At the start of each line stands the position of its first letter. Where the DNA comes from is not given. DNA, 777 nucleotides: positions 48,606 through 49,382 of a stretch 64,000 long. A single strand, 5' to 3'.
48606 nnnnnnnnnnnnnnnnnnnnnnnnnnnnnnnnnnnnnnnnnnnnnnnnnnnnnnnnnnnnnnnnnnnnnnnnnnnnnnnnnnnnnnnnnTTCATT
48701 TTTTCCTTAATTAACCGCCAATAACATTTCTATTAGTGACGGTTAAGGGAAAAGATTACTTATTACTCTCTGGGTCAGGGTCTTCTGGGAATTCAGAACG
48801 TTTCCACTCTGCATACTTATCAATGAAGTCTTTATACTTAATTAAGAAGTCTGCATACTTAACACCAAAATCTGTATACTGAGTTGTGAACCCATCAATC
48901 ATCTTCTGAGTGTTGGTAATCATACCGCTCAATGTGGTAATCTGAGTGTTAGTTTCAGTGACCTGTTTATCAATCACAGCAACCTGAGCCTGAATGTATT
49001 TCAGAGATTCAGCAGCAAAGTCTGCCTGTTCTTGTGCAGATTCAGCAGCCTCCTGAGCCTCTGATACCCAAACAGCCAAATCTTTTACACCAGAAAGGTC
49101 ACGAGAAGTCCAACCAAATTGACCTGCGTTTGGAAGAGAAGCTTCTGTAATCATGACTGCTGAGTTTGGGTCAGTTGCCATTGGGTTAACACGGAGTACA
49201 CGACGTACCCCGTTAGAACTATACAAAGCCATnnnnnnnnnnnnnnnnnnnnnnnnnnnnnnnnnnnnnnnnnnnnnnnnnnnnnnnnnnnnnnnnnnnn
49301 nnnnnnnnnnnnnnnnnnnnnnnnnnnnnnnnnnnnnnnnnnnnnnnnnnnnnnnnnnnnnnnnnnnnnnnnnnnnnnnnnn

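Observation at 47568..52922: Tail-fibre module with a shared anchor domain on two genes flanking a large spike candidate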

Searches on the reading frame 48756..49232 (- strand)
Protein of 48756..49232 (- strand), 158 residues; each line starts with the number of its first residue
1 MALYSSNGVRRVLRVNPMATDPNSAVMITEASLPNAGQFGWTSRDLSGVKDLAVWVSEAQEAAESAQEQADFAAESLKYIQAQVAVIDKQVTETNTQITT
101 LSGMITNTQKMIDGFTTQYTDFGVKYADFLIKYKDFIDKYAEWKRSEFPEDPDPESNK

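Call 4: search_protein_families(library=pfam, proteins=[window:48756-49232:-], max_evalue=0.1)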
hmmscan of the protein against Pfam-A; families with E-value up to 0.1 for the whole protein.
window:48756-49232:- (158 aa): 8 families
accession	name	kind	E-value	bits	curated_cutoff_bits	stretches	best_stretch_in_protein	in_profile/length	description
PF17749.6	MIP-T3_C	-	5.8e-06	26.8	25.8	1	29-115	63-150/154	Microtubule-binding protein MIP-T3 C-terminal region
PF06009.19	Laminin_II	-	0.0012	19.3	33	1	67-143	2-78/138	Laminin Domain II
PF21017.2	PHA01746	-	0.014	15.6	24.4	1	68-144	16-93/132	PHA01746-like protein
PF04012.17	PspA_IM30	-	0.014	15.5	33.9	1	51-118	66-134/220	PspA/IM30 family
PF14071.11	YlbD_coat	-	0.018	15.7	27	1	59-119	48-109/126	Putative coat protein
PF04513.17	Baculo_PEP_C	-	0.023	15.2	38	1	62-115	57-111/140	Baculovirus polyhedron envelope protein, PEP, C terminus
PF18783.7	IPU_b_solenoid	-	0.027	14.9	30.2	1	38-49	10-21/33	Isopullulanase beta-solenoid repeat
PF25034.1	Spectrin_SYNE1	-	0.091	12.8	35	0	60-126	43-108/188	Nesprin-1, spectrin repeats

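Call 5: search_protein_families(library=phrogs, proteins=[window:48756-49232:-], max_evalue=0.01)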
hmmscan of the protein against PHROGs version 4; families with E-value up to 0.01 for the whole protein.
window:48756-49232:- (158 aa): 3 families
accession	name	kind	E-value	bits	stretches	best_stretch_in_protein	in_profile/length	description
phrog_27560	-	unknown function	1.6e-71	240.1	1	3-152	1-146/146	-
phrog_24774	-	unknown function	3.4e-09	37.9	1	27-119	24-119/258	-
phrog_6188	-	unknown function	0.0055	18.2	1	55-120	47-112/125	-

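Call 9: search_solved_structures(query=window:48756-49232:-, max_evalue=1, show_alignments=2)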
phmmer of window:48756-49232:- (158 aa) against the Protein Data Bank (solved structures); distinct sequences matched with E-value up to 1: 8.
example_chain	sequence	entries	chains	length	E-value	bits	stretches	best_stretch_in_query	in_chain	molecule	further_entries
2x5t_A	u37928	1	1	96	0.44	13.9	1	61-143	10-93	ORF 131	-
2x5g_A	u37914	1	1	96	0.5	13.7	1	61-143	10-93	ORF 131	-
3zdo_A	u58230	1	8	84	0.52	13.7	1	72-115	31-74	PHOSPHOPROTEIN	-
9ges_A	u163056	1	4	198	0.55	13.6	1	51-133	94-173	E3 ubiquitin-protein ligase CCNB1IP1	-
4xha_A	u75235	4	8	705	0.73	13.2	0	26-70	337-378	RNA-dependent RNA polymerase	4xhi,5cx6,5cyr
2x5h_A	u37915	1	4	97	0.74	13.2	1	61-143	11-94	ORF 131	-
2yo0_A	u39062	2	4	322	0.75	13.2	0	63-117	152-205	GENERAL CONTROL PROTEIN GCN4, PUTATIVE INNER MEMBRANE PROTEIN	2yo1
2d2s_A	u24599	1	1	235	0.9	12.9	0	86-136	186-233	Exocyst complex component EXO84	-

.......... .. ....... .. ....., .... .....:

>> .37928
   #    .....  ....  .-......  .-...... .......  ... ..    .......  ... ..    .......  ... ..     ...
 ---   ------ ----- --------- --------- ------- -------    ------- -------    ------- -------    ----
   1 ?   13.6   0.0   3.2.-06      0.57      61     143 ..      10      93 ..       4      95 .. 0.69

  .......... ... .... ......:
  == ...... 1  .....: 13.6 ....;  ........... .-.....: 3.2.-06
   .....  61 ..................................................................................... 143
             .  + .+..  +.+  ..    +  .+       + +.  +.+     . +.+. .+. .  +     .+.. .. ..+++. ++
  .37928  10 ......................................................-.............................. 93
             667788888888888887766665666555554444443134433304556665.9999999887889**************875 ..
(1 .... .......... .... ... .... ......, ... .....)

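Call 39: find_homologous_proteins(query=window:48756-49232:-, max_evalue=0.01)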
Query window:48756-49232:- (158 aa): 2 proteins with E <= 0.01 among 16 candidates.
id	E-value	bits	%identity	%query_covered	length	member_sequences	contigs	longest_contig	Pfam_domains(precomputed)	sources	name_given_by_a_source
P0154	2.8e-96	337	99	100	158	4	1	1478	PF17749.7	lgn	-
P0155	2.8e-36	143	49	95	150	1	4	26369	-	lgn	-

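Call 41: search_dna_similar(query=window:48756-49232:-, collection=phages, mode=protein, max_rows=60, max_evalue=0.01)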
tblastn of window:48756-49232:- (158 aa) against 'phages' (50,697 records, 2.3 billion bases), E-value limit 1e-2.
Records with a match: 23; places in all: 23; records where one place covers at least 80% of the query: 13.
Best place of each record, by identity: 80-90% 2; 60-80% 2; <60% 19.
By first word of the organism name: Proteus 8; Salmonella 7; Cronobacter 6; phage 1; Aeromonas 1.
By host as written in the record: Proteus mirabilis 5; Cronobacter sakazakii 4; Cronobacter sp. 2; Salmonella enterica subsp. enterica serovar Newport 2; Salmonella sp. 2; Salmonella enterica subsp. enterica serovar Enteritidis 2; - 2; Proteus mirabilis H10_20 2; and 2 more.
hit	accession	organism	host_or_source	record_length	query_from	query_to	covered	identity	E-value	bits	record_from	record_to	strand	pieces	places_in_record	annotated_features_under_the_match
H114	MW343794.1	Cronobacter phage A24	Cronobacter sp.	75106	1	158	100%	81.6%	2e-70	235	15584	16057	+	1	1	hypothetical protein | tail protein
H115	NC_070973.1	Cronobacter phage A24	Cronobacter sp.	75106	1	158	100%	81.6%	2e-70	235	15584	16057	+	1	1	hypothetical protein | tail protein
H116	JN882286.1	Cronobacter phage vB_CsaP_GAP52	Cronobacter sakazakii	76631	1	155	98%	79.4%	6e-63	213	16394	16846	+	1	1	hypothetical protein (x2)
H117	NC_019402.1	Cronobacter phage vB_CsaP_GAP52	Cronobacter sakazakii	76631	1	155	98%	79.4%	6e-63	213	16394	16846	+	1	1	hypothetical protein | tail protein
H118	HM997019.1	Salmonella phage 7-11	Salmonella enterica subsp. enterica ...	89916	3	152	95%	50.0%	3e-30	120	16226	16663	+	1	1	hypothetical protein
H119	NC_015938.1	Salmonella phage 7-11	Salmonella enterica subsp. enterica ...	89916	3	152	95%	50.0%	3e-30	120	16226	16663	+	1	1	hypothetical protein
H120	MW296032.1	Salmonella phage pSal-SNUABM-01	Salmonella sp.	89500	2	152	96%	49.0%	2e-27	112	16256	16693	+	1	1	hypothetical protein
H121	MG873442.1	Salmonella phage SE131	Salmonella enterica subsp. enterica ...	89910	3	152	95%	49.3%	1e-29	118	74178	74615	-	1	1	hypothetical protein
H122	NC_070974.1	Salmonella phage SE131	Salmonella enterica subsp. enterica ...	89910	3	152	95%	49.3%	1e-29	118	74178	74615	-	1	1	hypothetical protein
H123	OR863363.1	Salmonella phage SeKF_80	Wastewater effluent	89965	3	152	95%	49.3%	4e-29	117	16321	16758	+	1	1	hypothetical protein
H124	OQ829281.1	phage PKM.Lu.22.1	-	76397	1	147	93%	48.3%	3e-29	117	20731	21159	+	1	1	hypothetical protein | tail formation protein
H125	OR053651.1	Salmonella phage PKM.Hi.22.6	Salmonella sp.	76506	1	147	93%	48.3%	3e-29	117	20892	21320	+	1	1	hypothetical protein | tail formation protein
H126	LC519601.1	Cronobacter phage vB_CsaP_009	Cronobacter sakazakii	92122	28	150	78%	41.3%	9e-19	87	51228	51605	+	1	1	hypothetical protein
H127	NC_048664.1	Cronobacter phage vB_CsaP_009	Cronobacter sakazakii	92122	28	150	78%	41.3%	9e-19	87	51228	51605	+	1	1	hypothetical protein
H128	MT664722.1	Proteus phage Vb_PmiP-P59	Proteus mirabilis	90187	28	150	78%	41.3%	1e-18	87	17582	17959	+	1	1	hypothetical protein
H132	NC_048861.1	Proteus phage Privateer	Proteus mirabilis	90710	28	150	78%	40.5%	3e-17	83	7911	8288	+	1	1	hypothetical protein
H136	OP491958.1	Aeromonas phage APT65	Aeromonas hydrophila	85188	13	147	85%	35.0%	7e-3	42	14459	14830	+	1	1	hypothetical protein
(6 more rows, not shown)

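Call 42: get_annotated_region(hit=H132, flank=7000)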
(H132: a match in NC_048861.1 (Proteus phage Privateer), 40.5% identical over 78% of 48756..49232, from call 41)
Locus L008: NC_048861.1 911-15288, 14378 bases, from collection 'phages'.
description: Proteus phage Privateer, complete genome.
organism: Proteus phage Privateer (NCBI taxid 2712958)
taxonomy: Viruses; Duplodnaviria; Heunggongvirae; Uroviricota; Caudoviricetes; Grimontviridae; Privateervirus; Privateervirus privateer
host: Proteus mirabilis; source: waste water treatment plant activated sludge sample; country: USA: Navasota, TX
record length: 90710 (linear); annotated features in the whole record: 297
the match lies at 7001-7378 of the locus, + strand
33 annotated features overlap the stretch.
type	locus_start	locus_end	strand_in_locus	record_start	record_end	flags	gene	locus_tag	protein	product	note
CDS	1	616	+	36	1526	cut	-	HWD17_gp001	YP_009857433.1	terminase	BLAST homology to Salmonella phage P22 large terminase subunit (gp02) (TERL_BPP22), E value: 3.14414e-82; ...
regulatory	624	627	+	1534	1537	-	-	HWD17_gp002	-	ribosome_binding_site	-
CDS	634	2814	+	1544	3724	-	-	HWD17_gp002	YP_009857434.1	portal protein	HHpred predicted structural similarity at 100 percent probability to Enterobacteria phage T7 portal protein [6R21_C] ...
regulatory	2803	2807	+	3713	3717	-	-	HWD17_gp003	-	ribosome_binding_site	-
CDS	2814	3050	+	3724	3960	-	-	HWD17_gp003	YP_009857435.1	hypothetical protein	-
regulatory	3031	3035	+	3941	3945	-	-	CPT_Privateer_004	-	ribosome_binding_site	-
CDS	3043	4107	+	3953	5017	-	-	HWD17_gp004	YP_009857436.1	head scaffolding protein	-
regulatory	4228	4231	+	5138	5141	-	-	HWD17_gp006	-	ribosome_binding_site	-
CDS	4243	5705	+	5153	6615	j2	-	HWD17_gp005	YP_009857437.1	major head protein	frameshift from major capsid protein; Virion protein verified via mass spectrometry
CDS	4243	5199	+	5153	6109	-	-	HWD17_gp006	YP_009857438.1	major head protein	Virion protein verified via mass spectrometry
regulatory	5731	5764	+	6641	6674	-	-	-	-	terminator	-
regulatory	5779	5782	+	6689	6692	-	-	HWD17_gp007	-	ribosome_binding_site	-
CDS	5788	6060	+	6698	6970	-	-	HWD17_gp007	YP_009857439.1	hypothetical protein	-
regulatory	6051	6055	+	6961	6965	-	-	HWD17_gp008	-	ribosome_binding_site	-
CDS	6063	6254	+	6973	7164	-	-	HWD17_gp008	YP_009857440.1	hypothetical protein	-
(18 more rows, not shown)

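Call 43: get_annotated_region(hit=H124, flank=7000)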
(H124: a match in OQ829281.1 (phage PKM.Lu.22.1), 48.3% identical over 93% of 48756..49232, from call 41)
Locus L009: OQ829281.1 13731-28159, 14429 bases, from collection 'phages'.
description: Phage PKM.Lu.22.1, complete genome.
organism: phage PKM.Lu.22.1 (NCBI taxid 3049197)
taxonomy: Viruses; Duplodnaviria; Heunggongvirae; Uroviricota; Caudoviricetes; Grimontviridae
host: -; source: -; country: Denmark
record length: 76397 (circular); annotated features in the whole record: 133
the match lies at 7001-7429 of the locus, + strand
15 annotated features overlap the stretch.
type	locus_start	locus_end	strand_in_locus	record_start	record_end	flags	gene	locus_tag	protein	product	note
CDS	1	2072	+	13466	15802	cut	-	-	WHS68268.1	hypothetical protein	-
CDS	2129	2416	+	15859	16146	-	-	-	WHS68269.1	hypothetical protein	-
CDS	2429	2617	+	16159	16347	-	-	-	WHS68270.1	hypothetical protein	-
CDS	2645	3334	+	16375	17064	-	-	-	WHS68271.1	hypothetical protein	-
CDS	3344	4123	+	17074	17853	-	-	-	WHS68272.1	hypothetical protein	-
CDS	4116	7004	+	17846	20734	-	-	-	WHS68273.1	tail formation protein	tail formation protein GpI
CDS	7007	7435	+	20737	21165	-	-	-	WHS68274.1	hypothetical protein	-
CDS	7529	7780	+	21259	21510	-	-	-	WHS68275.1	hypothetical protein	-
CDS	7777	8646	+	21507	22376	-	-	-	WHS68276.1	hypothetical protein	-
CDS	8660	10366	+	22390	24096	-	-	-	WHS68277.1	hypothetical protein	-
CDS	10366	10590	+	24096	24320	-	-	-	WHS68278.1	hypothetical protein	-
CDS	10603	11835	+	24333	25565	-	-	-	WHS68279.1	hypothetical protein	-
CDS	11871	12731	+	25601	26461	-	-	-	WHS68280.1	hypothetical protein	-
CDS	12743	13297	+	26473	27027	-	-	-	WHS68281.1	hypothetical protein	-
CDS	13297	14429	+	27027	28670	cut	-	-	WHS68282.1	hypothetical protein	-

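Call 44: get_annotated_region(hit=H136, flank=7000)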
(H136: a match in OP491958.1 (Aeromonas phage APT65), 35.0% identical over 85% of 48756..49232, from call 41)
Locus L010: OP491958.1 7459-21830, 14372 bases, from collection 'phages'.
description: Aeromonas phage APT65, complete genome.
organism: Aeromonas phage APT65 (NCBI taxid 2982914)
taxonomy: Viruses; Duplodnaviria; Heunggongvirae; Uroviricota; Caudoviricetes; Aquaneticvirus; Aquaneticvirus ApT65
host: Aeromonas hydrophila; source: waste water; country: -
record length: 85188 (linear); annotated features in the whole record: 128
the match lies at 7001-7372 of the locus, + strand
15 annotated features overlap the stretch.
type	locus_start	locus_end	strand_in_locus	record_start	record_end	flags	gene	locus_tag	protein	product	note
CDS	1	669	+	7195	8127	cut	-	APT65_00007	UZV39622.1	major head protein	-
CDS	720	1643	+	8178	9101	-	-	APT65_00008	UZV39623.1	major head protein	-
CDS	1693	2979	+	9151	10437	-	-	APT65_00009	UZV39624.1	hypothetical protein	-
CDS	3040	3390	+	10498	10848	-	-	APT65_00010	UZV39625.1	hypothetical protein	-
CDS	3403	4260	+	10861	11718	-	-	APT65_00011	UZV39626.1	hypothetical protein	gene 9 protein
CDS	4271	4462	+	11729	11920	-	-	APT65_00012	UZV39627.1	hypothetical protein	-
CDS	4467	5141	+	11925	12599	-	-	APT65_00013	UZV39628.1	particle protein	-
CDS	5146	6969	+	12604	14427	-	-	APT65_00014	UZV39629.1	variable tail fiber protein H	-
CDS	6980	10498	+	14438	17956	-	-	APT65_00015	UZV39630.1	hypothetical protein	-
CDS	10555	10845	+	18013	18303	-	-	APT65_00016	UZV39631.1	hypothetical protein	-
CDS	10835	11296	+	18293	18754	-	-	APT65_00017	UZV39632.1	hypothetical protein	-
CDS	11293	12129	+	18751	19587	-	-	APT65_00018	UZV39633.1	putative structural protein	-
CDS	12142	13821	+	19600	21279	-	-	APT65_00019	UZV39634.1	particle protein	-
CDS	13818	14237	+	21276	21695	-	-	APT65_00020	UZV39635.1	hypothetical protein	-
CDS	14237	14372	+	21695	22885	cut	-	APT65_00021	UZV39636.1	putative DNA injection protein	-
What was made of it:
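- On SU10/Kuravirus-type adaptor-bound long-fibre anchor (gp12 N-terminus): Privateer gp010 and APT65_14 hold the same position (calls 42, 44).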

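Call 64: search_protein_families(library=pfam, proteins=[L010:5146-6969:+, L010:6980-10498:+, L008:10466-12028:+], max_evalue=0.001)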
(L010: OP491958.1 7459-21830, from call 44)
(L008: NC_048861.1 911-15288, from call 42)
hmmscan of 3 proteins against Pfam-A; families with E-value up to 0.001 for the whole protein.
L010:5146-6969:+ (607 aa): 1 family
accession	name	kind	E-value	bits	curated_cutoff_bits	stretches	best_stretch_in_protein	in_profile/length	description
PF12708.12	Pect-lyase_RHGA_epim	-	3.5e-08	33.9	27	1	97-152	2-63/213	Rhamnogalacturonase A/epimerase, pectate lyase-like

L010:6980-10498:+ (1172 aa): 3 families
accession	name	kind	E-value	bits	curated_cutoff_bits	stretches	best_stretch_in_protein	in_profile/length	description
PF13884.11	Peptidase_S74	-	2.3e-07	31.4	22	1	1061-1112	1-57/58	Chaperone of endosialidase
PF12708.12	Pect-lyase_RHGA_epim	-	3.3e-06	27.5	27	1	400-457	3-64/213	Rhamnogalacturonase A/epimerase, pectate lyase-like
PF12218.14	End_N_terminal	-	3.2e-05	24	26.3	1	406-441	1-36/67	N terminal extension of bacteriophage endosialidase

L008:10466-12028:+ (520 aa): 1 family
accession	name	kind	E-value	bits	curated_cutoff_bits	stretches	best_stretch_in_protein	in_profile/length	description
PF09327.17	Phage_Tail_Tip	-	3.2e-26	92.2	22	1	359-491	2-138/139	Bacteriophage tail tip fiber protein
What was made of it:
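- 48756..49232 (-): Paralogous anchor-plus-coiled-coil stub (158 aa). Anchor motif at residues ~27-64 (nt 49041-49154); four exact heptads [KQ]Yx[DE][FW] at residues 118-143 (nt 48804-48881); no globular distal domain. Its start overlaps the stop of the large gene by 1 nt. The same N-terminus heads the 1172-aa tailspike APT65_15 (calls 41, 44, 64).
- On Exchangeable receptor-binding proteins sharing one anchor: The feature is met in APT65, where both proteins are pectate-lyase-like and one also carries an S74 chaperone (call 64).
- In APT65 two anchor-bearing genes do carry different pectate-lyase-like distal domains (calls 44, 64).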
